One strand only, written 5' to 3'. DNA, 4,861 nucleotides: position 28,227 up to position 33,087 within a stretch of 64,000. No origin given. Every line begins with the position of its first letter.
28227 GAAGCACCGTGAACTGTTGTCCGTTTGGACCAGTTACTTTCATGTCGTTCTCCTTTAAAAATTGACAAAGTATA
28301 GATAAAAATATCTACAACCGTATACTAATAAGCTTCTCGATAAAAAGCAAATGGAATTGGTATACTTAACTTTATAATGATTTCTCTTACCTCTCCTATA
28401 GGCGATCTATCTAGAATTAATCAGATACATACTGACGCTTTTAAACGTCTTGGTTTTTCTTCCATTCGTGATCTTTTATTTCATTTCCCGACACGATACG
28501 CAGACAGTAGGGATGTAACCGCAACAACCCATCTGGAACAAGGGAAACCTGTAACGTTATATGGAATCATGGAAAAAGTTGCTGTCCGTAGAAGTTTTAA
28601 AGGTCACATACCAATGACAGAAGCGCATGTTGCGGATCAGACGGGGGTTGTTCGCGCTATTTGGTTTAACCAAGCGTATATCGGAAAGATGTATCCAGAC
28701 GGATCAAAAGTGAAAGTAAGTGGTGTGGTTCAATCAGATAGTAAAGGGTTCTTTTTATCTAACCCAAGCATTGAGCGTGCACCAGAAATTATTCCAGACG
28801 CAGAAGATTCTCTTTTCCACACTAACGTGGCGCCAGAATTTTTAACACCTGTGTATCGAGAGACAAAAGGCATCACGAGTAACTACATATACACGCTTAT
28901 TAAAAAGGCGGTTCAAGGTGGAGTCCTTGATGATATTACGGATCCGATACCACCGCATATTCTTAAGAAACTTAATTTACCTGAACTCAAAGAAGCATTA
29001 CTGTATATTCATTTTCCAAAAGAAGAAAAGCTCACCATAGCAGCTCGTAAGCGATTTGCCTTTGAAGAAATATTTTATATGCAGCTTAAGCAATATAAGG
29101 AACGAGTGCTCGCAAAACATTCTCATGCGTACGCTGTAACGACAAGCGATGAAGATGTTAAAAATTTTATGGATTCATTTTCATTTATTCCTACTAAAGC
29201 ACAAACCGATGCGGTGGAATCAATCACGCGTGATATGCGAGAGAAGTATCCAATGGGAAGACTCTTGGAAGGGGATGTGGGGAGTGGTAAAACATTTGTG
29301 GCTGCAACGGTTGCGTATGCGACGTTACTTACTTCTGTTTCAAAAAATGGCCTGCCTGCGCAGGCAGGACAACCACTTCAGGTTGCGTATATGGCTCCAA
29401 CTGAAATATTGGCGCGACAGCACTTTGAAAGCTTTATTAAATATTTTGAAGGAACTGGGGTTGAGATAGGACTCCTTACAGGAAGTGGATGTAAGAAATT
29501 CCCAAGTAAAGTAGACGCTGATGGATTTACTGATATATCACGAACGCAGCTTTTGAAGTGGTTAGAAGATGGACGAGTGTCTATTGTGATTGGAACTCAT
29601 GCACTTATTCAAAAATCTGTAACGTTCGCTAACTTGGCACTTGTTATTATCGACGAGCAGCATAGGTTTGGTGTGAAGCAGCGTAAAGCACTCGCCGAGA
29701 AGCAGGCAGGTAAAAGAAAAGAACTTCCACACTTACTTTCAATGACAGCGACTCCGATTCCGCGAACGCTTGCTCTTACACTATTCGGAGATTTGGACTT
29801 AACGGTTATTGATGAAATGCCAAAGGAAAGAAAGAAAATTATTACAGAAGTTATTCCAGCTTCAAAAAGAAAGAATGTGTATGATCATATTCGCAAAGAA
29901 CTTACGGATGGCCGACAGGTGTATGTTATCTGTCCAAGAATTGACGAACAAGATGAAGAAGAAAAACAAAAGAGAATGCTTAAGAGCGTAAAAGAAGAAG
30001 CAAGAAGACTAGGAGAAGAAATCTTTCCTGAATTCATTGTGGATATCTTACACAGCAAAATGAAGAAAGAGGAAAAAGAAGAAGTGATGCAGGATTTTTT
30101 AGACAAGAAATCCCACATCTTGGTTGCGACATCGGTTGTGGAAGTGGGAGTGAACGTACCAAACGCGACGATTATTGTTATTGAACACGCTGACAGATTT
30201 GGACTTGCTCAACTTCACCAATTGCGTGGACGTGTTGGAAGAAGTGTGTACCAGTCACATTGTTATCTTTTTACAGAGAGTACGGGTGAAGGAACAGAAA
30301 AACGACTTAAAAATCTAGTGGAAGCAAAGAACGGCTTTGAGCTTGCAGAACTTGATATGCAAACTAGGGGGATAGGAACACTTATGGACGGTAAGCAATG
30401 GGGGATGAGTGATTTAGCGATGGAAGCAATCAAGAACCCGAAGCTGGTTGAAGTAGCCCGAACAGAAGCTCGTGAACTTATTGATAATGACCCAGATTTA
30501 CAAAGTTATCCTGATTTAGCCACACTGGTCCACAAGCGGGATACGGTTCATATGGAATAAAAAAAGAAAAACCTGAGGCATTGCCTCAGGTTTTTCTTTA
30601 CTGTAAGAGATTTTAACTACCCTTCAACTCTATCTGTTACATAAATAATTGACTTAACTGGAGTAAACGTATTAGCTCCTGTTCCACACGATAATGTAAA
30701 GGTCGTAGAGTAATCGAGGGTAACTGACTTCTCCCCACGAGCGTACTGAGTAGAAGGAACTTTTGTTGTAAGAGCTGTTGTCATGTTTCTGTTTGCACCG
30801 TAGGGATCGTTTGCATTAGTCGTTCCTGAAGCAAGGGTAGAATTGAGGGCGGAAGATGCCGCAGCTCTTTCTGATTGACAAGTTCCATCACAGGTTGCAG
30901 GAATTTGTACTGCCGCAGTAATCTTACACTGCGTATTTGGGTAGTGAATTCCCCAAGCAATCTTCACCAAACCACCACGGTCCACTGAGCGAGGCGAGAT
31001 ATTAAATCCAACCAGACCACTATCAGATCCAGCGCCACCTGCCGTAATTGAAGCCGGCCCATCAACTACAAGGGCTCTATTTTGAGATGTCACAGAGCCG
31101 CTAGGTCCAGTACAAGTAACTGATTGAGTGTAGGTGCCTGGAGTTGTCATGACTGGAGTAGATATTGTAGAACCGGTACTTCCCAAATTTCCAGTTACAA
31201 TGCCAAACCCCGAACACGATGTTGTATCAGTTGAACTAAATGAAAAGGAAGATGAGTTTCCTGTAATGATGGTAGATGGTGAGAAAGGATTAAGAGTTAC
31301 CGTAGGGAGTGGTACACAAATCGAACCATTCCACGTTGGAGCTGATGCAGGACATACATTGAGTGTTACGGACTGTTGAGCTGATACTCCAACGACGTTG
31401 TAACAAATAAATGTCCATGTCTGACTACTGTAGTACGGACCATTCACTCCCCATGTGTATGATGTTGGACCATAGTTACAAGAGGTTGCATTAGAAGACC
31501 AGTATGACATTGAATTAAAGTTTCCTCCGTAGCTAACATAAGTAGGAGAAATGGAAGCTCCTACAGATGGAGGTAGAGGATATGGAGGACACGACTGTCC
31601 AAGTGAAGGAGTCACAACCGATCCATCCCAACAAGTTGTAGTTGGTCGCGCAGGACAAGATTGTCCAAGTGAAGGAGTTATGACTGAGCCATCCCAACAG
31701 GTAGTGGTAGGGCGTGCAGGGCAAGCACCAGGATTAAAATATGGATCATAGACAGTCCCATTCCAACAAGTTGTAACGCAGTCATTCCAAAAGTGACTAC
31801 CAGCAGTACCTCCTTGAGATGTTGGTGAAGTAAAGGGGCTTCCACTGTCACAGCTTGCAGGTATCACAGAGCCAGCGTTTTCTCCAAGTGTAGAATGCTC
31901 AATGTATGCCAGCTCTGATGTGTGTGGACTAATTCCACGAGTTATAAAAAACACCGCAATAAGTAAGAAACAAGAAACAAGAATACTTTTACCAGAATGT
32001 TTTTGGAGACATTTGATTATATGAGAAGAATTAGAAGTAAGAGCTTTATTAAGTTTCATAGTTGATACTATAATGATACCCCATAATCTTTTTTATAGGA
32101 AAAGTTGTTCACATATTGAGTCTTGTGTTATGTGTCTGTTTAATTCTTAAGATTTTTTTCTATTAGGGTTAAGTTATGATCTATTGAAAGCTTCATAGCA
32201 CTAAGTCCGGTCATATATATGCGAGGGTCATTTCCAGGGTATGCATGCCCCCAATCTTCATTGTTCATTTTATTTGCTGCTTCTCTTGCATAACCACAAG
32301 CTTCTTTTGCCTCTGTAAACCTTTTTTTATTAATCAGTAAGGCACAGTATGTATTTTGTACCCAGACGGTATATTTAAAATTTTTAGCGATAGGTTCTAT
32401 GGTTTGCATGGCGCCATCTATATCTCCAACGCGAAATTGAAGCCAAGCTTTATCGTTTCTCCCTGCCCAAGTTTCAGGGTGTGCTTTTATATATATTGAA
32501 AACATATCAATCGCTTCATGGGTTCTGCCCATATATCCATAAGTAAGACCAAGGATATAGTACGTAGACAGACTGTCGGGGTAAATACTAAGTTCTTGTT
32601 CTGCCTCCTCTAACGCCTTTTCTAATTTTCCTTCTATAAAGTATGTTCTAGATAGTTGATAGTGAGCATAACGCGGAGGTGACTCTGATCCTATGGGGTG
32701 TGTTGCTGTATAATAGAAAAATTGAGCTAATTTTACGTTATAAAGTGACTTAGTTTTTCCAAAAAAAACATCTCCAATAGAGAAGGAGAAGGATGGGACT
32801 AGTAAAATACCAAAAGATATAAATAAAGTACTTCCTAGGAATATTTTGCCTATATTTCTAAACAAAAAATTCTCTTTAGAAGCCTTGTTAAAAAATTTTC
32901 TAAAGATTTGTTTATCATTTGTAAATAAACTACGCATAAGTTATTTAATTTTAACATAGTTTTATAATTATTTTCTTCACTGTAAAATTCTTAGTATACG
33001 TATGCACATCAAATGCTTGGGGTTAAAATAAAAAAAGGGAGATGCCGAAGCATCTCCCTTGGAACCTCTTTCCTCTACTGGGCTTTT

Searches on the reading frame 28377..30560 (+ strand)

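Call 60: search_protein_families(library=pfam, proteins=[window:28377-30560:+], max_evalue=0.00001)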
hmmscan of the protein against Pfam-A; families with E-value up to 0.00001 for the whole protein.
window:28377-30560:+ (727 aa): 6 families
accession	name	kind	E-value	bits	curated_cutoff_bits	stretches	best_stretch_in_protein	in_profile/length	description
PF00270.35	DEAD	-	2.6e-21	76.5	26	1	273-465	1-164/167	DEAD/DEAH box helicase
PF00271.37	Helicase_C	-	5.1e-20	72.2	23.5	1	502-623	7-109/110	Helicase conserved C-terminal domain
PF17191.10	RecG_wedge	-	1.6e-15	57.5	23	1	20-179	14-159/162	RecG wedge domain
PF04851.21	ResIII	-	2.9e-10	40.7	22.5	1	272-460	4-162/164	Type III restriction enzyme, res subunit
PF19833.4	RecG_dom3_C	-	2.1e-07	31.3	26.8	1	652-710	3-63/87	ATP-dependent DNA helicase RecG, domain 3, C-terminal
PF22590.2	Cas3-like_C_2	-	6.8e-06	26.8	27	0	500-623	17-104/106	CRISPR-associated nuclease/helicase Cas3, C-terminal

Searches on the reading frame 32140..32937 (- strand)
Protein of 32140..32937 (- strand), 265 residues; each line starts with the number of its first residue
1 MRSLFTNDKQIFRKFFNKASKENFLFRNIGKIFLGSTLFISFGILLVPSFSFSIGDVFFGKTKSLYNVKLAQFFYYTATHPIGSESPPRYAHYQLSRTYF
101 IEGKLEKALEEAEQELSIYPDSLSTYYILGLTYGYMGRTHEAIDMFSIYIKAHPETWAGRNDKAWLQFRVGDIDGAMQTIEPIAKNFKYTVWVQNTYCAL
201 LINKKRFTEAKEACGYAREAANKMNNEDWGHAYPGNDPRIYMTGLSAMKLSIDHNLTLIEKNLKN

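Call 34: search_protein_families(library=padloc, proteins=[window:32140-32937:-], max_evalue=0.01)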
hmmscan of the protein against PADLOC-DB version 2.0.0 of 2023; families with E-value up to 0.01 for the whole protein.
window:32140-32937:- (265 aa): 0 families

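Call 60: search_protein_families(library=pfam, proteins=[window:32140-32937:-], max_evalue=0.00001)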
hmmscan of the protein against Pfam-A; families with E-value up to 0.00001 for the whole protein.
window:32140-32937:- (265 aa): 6 families
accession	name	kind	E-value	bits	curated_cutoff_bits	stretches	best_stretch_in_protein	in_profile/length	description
PF07719.23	TPR_2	-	6.3e-08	32.6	27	0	90-121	2-33/34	Tetratricopeptide repeat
PF13428.12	TPR_14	-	4.6e-07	30.3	23.5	0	91-130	3-42/44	Tetratricopeptide repeat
PF13181.12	TPR_8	-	1e-06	28.9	25.7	0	124-146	2-24/34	Tetratricopeptide repeat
PF13432.12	TPR_16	-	1.6e-06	28.9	32.7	0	129-179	3-53/65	Tetratricopeptide repeat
PF13174.12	TPR_6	-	1.7e-06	28.7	26.3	0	126-156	3-33/33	Tetratricopeptide repeat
PF13424.12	TPR_12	-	5e-06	27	30.1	0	92-146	6-68/77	Tetratricopeptide repeat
